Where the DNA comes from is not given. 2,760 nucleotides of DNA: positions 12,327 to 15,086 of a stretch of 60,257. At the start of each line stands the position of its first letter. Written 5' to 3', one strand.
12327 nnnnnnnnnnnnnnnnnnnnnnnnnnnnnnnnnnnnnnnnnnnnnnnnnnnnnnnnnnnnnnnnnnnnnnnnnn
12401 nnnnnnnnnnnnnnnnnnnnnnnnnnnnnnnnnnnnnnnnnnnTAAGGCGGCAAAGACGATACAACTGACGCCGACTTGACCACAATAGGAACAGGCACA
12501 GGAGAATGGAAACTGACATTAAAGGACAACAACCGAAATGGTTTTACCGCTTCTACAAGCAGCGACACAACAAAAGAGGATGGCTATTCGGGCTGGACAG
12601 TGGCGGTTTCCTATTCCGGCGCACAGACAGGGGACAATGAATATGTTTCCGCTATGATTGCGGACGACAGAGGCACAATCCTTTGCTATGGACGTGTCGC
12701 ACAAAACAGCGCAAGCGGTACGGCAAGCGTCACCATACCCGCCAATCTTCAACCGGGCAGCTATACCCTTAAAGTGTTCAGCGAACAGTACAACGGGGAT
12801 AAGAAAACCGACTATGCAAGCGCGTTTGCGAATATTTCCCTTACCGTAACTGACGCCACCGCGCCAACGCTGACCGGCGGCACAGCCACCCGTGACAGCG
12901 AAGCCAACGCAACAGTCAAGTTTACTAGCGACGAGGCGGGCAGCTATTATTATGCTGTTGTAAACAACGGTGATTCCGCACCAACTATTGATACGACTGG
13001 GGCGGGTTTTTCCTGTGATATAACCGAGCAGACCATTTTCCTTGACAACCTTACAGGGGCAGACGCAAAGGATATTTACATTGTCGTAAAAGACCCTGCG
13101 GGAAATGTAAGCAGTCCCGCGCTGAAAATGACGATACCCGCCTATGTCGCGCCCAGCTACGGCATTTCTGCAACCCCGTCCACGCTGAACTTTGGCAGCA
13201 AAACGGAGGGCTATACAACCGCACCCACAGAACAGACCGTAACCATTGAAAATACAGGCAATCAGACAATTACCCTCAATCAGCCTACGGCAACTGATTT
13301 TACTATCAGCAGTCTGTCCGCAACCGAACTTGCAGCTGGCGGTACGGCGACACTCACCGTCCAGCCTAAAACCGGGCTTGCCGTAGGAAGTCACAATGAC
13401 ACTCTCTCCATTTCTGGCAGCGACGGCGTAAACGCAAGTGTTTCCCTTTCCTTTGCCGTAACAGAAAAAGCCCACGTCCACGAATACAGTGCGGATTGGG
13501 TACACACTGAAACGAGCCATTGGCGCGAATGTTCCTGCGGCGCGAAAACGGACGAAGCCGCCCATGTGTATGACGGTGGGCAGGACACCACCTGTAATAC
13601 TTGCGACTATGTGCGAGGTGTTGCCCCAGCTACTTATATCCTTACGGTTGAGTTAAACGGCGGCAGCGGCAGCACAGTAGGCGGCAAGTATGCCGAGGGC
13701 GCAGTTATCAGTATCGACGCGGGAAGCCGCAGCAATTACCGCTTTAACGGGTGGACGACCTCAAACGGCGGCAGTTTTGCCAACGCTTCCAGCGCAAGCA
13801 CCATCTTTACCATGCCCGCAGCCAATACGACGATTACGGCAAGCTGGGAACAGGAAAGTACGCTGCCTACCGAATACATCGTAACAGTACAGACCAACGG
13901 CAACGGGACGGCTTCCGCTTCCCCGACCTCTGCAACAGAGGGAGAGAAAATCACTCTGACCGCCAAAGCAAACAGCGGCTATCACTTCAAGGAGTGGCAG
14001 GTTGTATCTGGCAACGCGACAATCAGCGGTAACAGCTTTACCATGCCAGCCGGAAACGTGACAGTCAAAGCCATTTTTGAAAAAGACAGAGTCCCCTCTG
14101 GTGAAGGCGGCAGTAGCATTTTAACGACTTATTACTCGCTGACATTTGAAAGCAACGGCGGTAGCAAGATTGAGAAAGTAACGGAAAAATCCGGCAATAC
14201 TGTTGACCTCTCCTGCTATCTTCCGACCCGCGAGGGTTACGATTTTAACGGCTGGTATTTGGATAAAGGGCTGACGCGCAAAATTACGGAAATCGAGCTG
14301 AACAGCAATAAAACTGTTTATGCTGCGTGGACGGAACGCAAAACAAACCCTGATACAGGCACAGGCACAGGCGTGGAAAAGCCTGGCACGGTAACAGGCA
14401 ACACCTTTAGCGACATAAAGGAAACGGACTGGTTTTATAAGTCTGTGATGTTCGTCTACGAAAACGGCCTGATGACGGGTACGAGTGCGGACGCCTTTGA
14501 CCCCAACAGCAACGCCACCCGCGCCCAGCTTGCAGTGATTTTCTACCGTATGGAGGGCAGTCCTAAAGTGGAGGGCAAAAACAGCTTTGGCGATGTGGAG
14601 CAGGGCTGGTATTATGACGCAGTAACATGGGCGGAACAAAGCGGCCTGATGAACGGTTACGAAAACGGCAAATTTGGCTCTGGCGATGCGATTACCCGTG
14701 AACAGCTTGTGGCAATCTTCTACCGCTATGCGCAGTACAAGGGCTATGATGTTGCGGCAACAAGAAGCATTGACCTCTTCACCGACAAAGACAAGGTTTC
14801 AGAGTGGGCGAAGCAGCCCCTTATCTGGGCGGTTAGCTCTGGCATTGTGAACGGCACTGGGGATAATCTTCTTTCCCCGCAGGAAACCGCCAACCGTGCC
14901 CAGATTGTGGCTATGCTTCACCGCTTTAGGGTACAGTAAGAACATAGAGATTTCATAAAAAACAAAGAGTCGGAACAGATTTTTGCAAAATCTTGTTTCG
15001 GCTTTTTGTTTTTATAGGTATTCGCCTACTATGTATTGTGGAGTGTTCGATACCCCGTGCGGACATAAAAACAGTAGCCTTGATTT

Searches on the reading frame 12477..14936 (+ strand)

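Call 95: search_protein_families(library=pfam, proteins=[window:12477-14936:+], max_evalue=0.00001)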
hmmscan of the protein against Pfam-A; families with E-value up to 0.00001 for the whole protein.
window:12477-14936:+ (820 aa): 3 families
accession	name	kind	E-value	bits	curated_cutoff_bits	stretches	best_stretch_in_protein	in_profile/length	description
PF18998.6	Flg_new_2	-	9.7e-36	122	23.6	2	467-537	1-72/73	Divergent InlB B-repeat domain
PF00395.25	SLH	-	1.2e-33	115.3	20.8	3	643-686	1-44/44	S-layer homology domain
PF09479.16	Flg_new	-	9.3e-24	83.8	27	1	553-616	1-64/65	Listeria-Bacteroides repeat domain (List_Bact_rpt)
